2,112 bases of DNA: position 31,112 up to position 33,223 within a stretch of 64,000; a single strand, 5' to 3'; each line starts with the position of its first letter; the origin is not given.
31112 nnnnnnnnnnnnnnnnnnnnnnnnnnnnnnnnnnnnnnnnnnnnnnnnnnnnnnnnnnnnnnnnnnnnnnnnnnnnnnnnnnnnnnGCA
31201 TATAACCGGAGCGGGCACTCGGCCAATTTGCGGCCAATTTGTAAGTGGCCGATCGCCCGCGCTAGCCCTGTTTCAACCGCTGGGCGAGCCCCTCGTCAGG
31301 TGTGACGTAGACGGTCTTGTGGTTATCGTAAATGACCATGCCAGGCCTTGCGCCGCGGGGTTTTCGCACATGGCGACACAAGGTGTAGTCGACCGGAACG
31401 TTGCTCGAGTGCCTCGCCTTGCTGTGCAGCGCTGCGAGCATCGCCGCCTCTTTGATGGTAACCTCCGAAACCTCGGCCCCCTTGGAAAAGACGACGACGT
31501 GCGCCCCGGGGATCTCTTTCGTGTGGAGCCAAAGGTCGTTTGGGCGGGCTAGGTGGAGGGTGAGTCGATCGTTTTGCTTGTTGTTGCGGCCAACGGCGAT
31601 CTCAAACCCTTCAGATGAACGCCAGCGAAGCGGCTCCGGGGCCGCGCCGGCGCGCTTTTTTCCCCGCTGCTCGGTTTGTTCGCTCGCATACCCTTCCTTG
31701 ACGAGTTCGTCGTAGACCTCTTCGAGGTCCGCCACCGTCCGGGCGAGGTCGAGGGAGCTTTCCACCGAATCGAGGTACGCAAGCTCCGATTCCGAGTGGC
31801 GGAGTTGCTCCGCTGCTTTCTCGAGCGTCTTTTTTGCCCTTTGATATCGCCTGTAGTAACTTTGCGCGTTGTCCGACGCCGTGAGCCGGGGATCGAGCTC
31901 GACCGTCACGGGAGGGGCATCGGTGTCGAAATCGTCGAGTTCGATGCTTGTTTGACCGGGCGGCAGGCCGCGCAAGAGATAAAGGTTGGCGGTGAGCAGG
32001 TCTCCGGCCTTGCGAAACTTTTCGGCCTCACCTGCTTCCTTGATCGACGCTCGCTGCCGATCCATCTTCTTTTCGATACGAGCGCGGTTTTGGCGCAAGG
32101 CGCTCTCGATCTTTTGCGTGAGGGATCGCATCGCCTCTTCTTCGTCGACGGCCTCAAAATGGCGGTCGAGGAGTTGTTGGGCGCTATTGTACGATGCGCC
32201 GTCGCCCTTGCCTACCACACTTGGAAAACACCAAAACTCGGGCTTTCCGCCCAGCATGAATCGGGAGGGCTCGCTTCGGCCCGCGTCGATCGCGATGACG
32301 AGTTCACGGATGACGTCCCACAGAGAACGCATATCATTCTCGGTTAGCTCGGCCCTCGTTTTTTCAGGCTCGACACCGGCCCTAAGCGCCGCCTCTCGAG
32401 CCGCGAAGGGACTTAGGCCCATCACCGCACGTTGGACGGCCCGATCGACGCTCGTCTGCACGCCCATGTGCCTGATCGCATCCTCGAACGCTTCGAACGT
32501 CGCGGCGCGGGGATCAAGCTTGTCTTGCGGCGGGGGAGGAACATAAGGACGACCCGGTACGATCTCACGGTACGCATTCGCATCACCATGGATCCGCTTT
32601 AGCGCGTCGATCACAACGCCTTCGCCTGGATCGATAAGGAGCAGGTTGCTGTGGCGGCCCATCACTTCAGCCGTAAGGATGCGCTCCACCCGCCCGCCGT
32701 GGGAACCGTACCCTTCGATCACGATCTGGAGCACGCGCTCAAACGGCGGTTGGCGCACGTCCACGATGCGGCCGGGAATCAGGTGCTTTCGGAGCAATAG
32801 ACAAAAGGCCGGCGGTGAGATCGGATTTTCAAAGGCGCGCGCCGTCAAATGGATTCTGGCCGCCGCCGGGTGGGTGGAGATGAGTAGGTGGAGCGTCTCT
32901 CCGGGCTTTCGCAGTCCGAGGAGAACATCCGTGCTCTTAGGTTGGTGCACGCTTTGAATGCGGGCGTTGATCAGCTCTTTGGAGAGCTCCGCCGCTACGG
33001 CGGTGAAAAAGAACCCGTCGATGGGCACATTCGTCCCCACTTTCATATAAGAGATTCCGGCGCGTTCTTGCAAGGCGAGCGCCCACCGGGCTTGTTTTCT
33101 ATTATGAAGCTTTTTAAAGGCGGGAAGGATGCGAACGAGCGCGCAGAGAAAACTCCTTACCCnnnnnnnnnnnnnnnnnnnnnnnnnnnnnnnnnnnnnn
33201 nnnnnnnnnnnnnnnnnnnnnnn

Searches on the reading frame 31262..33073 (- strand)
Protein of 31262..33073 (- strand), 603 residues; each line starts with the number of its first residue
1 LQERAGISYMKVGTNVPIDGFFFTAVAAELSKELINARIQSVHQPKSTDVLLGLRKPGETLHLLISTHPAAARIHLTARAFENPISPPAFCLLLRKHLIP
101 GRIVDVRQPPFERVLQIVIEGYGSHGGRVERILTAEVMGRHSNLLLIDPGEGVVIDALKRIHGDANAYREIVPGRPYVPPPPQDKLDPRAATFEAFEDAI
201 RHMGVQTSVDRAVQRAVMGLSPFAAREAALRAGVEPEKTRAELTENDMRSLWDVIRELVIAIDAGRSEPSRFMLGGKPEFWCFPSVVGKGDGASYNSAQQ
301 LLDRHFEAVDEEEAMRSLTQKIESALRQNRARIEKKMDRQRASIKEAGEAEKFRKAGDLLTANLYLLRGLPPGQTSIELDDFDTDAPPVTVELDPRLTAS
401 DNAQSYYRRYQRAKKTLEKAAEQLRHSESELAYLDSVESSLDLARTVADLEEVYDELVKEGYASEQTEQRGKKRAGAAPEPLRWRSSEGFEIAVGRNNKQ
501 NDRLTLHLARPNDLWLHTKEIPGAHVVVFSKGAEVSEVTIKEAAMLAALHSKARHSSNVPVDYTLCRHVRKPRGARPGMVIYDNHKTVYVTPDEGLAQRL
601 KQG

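Call 56: search_protein_families(library=pfam, proteins=[window:31262-33073:-], max_evalue=0.00001)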
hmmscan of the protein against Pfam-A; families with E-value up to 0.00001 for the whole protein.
window:31262-33073:- (603 aa): 3 families
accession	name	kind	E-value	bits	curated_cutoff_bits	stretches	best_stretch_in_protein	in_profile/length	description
PF05833.16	NFACT_N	-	1.2e-122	410.4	31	1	19-474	1-454/456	NFACT N-terminal and middle domains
PF05670.18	NFACT-R_1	-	3.1e-11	44.2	29.8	1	484-574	5-98/112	NFACT protein RNA binding domain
PF18297.6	NFACT-R_2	-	5.5e-07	30.1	26.9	1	485-564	5-80/104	NFACT protein RNA binding domain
